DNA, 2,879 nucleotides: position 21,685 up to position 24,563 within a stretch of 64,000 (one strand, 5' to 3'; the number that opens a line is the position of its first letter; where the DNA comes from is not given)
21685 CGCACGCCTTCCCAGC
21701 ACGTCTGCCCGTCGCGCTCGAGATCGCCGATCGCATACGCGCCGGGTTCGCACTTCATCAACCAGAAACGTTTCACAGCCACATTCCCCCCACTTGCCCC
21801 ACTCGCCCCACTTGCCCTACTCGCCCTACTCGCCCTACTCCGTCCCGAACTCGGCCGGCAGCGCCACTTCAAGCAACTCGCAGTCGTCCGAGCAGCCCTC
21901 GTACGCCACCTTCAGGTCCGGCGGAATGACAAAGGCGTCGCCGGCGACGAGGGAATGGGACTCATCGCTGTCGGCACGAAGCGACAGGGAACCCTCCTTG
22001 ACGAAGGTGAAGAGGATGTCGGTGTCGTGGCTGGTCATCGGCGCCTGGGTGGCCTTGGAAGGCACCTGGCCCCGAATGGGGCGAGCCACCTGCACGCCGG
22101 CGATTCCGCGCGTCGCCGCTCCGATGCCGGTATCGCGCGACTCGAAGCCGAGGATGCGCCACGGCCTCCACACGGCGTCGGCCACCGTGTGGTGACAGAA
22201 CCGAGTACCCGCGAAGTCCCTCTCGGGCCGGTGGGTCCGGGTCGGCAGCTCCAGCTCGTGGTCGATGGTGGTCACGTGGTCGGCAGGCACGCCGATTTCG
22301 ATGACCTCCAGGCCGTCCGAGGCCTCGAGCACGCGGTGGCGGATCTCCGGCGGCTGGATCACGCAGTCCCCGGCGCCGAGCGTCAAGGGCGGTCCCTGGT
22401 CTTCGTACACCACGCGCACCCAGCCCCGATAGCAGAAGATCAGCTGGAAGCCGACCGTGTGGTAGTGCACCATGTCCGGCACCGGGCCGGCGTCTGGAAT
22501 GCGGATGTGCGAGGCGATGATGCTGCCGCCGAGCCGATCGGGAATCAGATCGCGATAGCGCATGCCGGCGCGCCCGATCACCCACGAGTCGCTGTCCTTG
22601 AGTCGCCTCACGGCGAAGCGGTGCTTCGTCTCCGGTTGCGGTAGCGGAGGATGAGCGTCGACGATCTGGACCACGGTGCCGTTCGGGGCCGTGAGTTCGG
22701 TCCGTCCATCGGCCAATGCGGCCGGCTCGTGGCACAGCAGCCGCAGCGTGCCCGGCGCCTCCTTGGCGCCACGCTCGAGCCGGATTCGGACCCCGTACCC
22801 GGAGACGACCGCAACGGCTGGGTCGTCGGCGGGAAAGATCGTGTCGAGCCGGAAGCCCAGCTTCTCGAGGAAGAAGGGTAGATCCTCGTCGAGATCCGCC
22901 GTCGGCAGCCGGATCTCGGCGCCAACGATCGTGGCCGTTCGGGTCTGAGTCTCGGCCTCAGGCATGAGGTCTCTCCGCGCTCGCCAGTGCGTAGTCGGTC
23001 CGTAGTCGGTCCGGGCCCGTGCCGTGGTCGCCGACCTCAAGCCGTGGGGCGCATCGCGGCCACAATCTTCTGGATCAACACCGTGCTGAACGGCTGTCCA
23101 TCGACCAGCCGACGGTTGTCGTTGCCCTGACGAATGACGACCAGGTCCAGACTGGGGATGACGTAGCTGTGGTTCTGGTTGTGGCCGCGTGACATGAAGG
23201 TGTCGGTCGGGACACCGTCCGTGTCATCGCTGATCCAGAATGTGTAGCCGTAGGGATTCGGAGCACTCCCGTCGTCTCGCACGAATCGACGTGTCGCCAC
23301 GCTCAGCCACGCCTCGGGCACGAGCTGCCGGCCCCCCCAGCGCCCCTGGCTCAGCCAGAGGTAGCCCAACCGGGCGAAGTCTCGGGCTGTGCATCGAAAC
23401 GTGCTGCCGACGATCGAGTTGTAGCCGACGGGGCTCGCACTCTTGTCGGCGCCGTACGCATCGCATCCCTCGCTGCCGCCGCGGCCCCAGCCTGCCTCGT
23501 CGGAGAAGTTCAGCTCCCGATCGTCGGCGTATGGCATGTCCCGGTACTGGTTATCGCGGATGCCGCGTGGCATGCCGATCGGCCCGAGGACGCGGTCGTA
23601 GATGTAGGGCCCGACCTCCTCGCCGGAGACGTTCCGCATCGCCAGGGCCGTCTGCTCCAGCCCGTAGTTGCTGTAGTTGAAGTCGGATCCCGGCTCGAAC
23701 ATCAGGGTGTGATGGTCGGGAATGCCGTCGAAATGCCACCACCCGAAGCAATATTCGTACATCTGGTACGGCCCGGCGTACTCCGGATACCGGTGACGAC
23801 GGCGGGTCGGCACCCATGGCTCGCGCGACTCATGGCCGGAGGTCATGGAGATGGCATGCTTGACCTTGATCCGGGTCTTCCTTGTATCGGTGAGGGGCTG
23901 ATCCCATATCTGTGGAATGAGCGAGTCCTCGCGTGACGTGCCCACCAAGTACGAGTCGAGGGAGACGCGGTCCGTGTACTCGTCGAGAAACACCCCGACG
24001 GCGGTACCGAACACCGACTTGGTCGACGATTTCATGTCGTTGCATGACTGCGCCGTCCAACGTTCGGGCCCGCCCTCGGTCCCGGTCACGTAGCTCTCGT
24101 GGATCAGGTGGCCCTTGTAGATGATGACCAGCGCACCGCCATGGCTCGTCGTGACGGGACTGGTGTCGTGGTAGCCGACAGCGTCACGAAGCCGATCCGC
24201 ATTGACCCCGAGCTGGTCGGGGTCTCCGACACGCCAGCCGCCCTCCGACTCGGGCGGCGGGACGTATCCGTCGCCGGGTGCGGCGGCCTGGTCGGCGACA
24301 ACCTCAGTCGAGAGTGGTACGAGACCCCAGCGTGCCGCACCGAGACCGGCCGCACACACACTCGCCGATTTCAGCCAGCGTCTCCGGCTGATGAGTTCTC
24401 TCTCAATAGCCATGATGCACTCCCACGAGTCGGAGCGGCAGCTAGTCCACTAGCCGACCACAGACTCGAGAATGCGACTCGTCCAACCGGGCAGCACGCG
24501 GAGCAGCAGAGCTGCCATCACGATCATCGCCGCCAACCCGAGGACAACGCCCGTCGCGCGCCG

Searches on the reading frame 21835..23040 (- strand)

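Call 53: search_protein_families(library=pfam, proteins=[window:21835-23040:-], max_evalue=0.001)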
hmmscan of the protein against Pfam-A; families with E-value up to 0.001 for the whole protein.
window:21835-23040:- (401 aa): 4 families
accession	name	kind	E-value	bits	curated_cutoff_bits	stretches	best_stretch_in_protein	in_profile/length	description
PF07883.17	Cupin_2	-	2.5e-12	46.7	27.2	2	191-242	13-61/70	Cupin domain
PF05899.18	Cupin_3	-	6.5e-06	26.2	23.5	0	344-379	28-63/74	EutQ-like cupin domain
PF12852.13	Cupin_6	-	2.2e-05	24.7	26.7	0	198-242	35-79/183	Cupin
PF02311.25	AraC_binding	-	5.7e-05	23.3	21.1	0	192-256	19-81/135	AraC-like ligand binding domain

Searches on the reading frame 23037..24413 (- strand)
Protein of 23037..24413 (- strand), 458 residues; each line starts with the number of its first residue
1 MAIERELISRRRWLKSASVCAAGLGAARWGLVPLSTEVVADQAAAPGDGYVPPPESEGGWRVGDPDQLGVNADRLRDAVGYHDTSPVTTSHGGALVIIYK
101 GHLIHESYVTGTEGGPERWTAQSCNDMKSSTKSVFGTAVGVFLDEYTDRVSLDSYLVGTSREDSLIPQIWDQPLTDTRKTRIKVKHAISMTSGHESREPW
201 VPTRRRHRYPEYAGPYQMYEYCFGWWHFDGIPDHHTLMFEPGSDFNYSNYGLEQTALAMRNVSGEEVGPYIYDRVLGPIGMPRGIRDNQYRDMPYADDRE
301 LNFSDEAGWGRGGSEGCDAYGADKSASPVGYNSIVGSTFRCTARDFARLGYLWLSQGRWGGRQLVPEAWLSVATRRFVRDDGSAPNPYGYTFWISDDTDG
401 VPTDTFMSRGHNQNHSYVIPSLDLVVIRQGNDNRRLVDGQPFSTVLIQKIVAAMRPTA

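Call 7: search_protein_families(library=pfam, proteins=[window:23037-24413:-], max_evalue=0.01)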
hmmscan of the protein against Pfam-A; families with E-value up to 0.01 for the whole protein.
window:23037-24413:- (458 aa): 1 family
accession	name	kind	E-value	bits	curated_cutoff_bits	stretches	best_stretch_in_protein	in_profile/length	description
PF00144.29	Beta-lactamase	-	1.1e-14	54.9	27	1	91-427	15-305/329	Beta-lactamase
